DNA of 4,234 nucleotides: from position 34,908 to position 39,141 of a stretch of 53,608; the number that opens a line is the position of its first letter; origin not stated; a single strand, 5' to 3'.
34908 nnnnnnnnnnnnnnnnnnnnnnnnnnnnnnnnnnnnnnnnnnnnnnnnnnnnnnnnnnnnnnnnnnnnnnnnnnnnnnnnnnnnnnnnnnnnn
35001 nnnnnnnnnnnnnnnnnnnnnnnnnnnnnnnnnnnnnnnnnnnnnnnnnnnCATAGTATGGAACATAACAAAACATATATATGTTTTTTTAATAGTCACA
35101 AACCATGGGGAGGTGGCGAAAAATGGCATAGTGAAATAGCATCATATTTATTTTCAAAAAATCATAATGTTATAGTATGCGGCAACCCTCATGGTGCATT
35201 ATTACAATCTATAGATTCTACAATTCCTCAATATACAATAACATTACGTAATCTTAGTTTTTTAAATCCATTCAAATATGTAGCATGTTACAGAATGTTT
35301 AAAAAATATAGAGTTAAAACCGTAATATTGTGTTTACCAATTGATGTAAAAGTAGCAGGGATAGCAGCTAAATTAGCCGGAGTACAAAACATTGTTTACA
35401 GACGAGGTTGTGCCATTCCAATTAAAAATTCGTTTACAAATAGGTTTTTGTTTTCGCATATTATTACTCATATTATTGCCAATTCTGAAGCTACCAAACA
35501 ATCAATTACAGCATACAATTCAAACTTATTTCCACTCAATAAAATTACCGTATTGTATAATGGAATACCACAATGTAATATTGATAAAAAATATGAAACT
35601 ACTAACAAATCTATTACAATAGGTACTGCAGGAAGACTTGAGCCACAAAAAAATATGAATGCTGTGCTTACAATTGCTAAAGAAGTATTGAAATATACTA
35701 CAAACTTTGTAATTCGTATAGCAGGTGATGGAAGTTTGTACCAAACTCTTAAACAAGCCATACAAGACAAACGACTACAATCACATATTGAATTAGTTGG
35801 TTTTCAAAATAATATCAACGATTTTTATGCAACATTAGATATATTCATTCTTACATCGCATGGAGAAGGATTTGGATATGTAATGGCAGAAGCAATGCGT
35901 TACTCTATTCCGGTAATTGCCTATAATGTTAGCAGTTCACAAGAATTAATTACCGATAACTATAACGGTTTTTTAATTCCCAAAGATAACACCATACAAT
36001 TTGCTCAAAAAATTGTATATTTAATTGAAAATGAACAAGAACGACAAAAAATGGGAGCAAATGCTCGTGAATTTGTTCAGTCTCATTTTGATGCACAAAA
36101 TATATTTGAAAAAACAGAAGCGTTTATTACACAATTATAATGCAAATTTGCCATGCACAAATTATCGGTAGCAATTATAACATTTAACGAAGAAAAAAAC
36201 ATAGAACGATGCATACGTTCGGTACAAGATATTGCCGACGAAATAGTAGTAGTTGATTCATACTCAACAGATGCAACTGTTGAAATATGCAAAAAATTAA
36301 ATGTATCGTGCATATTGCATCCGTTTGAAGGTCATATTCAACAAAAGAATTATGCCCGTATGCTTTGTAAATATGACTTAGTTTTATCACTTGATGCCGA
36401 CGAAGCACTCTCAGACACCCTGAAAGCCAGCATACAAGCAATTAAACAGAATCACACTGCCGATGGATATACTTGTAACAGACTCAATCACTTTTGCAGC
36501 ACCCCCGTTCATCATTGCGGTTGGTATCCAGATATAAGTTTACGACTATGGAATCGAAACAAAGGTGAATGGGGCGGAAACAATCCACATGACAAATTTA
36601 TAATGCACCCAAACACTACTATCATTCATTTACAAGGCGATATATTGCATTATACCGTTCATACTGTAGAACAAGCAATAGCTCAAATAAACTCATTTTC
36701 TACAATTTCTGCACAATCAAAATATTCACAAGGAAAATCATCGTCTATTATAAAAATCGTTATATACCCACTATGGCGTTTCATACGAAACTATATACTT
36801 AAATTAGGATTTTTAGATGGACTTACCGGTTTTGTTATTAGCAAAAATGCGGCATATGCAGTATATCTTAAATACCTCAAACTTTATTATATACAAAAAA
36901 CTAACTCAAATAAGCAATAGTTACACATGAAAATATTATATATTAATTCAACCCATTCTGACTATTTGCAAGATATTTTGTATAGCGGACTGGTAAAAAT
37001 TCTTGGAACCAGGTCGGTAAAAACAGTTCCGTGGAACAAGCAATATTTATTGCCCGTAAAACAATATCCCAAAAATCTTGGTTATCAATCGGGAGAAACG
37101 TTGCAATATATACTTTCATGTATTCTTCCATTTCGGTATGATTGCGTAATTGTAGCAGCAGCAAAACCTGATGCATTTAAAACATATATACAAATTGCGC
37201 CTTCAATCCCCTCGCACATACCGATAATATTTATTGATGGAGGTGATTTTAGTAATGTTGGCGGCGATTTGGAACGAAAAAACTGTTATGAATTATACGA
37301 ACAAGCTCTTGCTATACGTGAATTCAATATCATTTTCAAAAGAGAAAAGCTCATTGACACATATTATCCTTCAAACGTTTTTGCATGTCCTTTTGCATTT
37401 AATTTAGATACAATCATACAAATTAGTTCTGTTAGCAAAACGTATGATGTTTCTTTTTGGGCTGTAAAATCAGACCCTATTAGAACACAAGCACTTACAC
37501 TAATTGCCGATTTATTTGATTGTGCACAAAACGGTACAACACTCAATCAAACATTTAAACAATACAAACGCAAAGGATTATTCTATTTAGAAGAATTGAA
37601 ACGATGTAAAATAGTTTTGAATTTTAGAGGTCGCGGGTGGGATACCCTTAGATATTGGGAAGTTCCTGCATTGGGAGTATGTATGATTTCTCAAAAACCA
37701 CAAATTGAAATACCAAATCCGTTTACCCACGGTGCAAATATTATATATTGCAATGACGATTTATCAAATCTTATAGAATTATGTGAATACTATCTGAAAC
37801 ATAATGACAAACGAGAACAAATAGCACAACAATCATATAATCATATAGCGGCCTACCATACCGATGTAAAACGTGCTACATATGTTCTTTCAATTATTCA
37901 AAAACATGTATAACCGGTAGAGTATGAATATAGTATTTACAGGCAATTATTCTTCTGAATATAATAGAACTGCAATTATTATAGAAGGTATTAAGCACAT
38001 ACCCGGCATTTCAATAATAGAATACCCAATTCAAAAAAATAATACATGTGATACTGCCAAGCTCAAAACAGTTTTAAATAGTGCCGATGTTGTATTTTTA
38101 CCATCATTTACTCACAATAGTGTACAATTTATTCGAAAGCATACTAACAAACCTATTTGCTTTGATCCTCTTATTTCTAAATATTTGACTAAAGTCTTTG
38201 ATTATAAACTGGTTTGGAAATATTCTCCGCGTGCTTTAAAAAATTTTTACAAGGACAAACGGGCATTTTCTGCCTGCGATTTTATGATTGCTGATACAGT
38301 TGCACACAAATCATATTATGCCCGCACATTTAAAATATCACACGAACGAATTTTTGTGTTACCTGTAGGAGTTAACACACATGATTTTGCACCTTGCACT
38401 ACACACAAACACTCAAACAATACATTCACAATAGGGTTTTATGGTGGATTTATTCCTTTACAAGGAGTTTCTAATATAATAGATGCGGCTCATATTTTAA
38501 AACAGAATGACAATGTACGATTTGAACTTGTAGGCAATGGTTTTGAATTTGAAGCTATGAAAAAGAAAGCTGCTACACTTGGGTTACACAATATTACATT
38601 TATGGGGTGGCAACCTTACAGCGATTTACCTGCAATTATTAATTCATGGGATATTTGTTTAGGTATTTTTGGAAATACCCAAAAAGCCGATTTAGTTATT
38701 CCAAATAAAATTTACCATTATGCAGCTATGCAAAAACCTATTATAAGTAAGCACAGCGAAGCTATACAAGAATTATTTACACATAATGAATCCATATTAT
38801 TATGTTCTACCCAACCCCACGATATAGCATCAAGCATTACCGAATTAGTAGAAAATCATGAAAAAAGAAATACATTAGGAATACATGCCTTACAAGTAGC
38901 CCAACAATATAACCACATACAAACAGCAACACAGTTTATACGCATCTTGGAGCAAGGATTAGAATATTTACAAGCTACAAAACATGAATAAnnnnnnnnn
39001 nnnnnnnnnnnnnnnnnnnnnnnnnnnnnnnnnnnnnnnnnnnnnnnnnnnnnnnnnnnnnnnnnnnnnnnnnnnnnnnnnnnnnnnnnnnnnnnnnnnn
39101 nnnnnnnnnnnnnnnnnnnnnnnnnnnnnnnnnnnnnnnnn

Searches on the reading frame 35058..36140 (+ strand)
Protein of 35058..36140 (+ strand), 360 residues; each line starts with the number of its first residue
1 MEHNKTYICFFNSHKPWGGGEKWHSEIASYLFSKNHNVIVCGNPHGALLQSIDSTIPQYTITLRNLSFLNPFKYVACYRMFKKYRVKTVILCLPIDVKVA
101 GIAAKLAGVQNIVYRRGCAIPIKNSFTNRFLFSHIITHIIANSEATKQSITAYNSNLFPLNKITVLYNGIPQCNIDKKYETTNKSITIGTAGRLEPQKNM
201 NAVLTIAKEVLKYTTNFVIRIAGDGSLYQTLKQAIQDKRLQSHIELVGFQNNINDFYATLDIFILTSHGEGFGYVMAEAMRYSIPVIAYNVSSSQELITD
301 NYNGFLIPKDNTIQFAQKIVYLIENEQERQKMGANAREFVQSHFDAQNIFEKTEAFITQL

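Call 6: search_protein_families(library=pfam, proteins=[window:35058-36140:+], max_evalue=0.001)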
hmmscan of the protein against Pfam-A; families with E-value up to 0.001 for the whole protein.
window:35058-36140:+ (360 aa): 6 families
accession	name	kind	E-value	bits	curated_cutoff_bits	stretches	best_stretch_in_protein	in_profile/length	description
PF00534.26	Glycos_transf_1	-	3.2e-37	128.2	26.4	1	175-338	5-171/172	Glycosyl transferases group 1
PF13692.12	Glyco_trans_1_4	-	2.9e-29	102.6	27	1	187-325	3-142/142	Glycosyl transferases group 1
PF13439.12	Glyco_transf_4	-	2e-07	31.6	28.5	1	17-170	1-166/170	Glycosyltransferase Family 4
PF20706.3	GT4-conflict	-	1.8e-05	24.3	26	1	188-355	200-367/385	Family 4 Glycosyltransferase in conflict systems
PF13524.12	Glyco_trans_1_2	-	6.5e-05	23.3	25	1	252-352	39-141/144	Glycosyl transferase-like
PF13477.12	Glyco_trans_4_2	-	0.0002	22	23.4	0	22-114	11-104/139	Glycosyl transferase 4-like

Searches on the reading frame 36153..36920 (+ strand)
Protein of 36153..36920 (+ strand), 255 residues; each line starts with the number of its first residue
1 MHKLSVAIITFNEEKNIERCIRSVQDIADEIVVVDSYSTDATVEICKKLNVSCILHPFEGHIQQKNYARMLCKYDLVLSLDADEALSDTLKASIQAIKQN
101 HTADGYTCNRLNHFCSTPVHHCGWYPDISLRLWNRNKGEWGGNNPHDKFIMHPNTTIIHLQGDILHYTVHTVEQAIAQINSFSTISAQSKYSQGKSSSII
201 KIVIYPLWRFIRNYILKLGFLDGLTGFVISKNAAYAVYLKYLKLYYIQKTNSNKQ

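Call 6: search_protein_families(library=pfam, proteins=[window:36153-36920:+], max_evalue=0.001)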
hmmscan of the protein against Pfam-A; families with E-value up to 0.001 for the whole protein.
window:36153-36920:+ (255 aa): 3 families
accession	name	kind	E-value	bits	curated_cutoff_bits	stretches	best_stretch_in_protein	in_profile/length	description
PF00535.33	Glycos_transf_2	-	4.4e-20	72.7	23.3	1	5-117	1-122/168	Glycosyl transferase family 2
PF13704.12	Glyco_tranf_2_4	-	7e-05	23.7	27.5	1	12-86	2-84/98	Glycosyl transferase family 2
PF13641.12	Glyco_tranf_2_3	-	8.4e-05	23.1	27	1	3-113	2-127/230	Glycosyltransferase like family 2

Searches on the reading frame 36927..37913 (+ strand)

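Call 6: search_protein_families(library=pfam, proteins=[window:36927-37913:+], max_evalue=0.001)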
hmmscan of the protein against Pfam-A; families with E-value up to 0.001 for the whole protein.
window:36927-37913:+ (328 aa): 1 family
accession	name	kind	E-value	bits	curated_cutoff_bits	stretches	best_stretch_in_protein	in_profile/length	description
PF13524.12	Glyco_trans_1_2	-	8.4e-14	52.2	25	1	220-321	40-143/144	Glycosyl transferase-like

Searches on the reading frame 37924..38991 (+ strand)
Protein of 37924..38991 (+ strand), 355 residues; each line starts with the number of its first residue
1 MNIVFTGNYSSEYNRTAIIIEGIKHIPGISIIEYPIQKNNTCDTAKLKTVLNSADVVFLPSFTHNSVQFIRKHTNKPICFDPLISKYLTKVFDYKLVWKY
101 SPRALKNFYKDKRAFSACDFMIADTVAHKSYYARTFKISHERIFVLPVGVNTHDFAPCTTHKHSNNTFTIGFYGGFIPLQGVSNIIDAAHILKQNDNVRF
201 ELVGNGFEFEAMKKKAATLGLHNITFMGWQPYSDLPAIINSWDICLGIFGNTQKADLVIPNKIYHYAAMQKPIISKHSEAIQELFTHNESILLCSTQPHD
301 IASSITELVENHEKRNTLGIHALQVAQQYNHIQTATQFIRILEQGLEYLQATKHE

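Call 6: search_protein_families(library=pfam, proteins=[window:37924-38991:+], max_evalue=0.001)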
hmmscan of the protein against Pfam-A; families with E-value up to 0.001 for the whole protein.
window:37924-38991:+ (355 aa): 3 families
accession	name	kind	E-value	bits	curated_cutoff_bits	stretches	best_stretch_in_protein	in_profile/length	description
PF13692.12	Glyco_trans_1_4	-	7.4e-17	62.4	27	1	168-311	2-142/142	Glycosyl transferases group 1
PF00534.26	Glycos_transf_1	-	2.9e-16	59.9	26.4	1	163-320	11-167/172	Glycosyl transferases group 1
PF13524.12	Glyco_trans_1_2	-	1.2e-11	45.1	25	1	192-338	9-142/144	Glycosyl transferase-like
